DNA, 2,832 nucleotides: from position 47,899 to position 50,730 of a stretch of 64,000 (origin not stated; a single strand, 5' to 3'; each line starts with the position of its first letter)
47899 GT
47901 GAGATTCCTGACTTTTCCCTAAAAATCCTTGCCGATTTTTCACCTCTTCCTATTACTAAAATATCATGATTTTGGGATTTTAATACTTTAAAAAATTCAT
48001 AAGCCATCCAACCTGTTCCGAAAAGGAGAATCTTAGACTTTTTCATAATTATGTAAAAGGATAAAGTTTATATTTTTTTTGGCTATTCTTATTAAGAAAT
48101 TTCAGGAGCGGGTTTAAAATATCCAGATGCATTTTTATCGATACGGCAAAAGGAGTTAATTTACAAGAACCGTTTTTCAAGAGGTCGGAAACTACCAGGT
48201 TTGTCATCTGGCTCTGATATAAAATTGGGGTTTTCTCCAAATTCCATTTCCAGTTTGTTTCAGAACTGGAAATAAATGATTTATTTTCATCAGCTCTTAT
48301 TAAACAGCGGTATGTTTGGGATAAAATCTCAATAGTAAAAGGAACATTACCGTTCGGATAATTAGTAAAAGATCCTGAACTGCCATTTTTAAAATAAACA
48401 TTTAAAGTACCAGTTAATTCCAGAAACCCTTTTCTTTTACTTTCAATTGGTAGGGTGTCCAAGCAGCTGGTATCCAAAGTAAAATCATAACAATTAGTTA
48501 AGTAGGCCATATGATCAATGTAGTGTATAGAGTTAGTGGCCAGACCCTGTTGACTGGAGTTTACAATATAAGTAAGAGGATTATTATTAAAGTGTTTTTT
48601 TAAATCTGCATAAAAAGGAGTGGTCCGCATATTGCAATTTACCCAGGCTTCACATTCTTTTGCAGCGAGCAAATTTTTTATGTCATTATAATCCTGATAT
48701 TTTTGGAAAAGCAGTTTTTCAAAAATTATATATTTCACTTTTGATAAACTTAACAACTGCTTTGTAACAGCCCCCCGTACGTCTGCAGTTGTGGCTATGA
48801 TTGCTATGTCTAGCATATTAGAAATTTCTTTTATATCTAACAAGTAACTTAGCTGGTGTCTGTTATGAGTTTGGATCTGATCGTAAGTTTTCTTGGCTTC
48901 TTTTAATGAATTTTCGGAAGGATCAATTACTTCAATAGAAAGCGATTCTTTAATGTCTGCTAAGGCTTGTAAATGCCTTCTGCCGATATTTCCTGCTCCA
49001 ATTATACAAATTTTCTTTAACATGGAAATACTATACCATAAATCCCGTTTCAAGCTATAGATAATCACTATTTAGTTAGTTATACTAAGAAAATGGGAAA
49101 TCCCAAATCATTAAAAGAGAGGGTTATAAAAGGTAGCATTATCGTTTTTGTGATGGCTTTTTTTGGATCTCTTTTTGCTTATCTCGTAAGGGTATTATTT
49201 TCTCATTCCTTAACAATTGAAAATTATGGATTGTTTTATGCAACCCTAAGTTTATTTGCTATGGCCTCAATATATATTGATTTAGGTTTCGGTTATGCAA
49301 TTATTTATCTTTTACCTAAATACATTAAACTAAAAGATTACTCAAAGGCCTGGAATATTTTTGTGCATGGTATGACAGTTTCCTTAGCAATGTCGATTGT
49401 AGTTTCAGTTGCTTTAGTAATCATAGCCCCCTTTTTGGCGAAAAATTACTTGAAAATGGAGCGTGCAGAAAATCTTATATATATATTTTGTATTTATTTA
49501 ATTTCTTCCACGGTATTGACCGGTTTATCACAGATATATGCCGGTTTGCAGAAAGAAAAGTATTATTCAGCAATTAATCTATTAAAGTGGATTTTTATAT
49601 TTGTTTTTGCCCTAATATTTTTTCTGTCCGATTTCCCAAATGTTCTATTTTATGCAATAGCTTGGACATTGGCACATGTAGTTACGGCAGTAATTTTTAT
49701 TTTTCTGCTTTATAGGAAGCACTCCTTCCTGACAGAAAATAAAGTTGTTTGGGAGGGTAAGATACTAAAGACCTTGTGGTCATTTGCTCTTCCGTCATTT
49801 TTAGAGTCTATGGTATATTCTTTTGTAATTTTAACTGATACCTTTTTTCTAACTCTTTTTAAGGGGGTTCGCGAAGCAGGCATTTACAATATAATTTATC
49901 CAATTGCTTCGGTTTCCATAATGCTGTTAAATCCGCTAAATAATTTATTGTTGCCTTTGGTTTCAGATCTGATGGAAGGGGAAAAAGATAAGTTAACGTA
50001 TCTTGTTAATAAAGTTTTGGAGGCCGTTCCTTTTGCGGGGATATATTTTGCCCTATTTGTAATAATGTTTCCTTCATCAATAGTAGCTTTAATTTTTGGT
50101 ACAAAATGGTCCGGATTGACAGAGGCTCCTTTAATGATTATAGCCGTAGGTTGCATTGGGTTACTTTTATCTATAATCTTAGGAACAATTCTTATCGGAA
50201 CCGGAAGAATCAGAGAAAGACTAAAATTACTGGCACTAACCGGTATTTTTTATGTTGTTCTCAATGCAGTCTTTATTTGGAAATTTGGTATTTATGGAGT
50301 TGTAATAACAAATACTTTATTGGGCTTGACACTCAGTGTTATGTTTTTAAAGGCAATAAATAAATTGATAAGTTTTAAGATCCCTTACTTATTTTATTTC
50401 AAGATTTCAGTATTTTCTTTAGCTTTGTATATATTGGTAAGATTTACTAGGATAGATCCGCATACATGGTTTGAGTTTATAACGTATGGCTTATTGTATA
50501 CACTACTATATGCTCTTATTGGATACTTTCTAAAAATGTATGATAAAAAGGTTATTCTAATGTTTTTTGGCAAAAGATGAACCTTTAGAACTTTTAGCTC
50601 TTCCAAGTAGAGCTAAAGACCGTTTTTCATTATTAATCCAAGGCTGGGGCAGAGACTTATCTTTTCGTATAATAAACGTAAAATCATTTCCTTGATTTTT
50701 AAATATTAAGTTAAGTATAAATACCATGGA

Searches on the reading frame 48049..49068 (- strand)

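Call 17: search_protein_families(library=pfam, proteins=[window:48049-49068:-], max_evalue=0.0001)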
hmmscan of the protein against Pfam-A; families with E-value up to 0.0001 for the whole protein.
window:48049-49068:- (339 aa): 1 family
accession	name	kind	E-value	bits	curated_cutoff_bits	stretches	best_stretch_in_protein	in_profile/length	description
PF01408.29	GFO_IDH_MocA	-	3e-11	44.5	24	1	19-144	2-119/120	Oxidoreductase family, NAD-binding Rossmann fold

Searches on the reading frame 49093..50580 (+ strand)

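Call 17: search_protein_families(library=pfam, proteins=[window:49093-50580:+], max_evalue=0.0001)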
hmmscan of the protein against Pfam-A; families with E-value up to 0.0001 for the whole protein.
window:49093-50580:+ (495 aa): 2 families
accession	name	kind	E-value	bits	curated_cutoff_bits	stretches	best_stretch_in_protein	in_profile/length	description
PF01943.22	Polysacc_synt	-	1e-21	78.1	28.2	1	12-294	2-274/274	Polysaccharide biosynthesis protein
PF13440.11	Polysacc_synt_3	-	3.1e-13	50.1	23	1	40-341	6-290/293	Polysaccharide biosynthesis protein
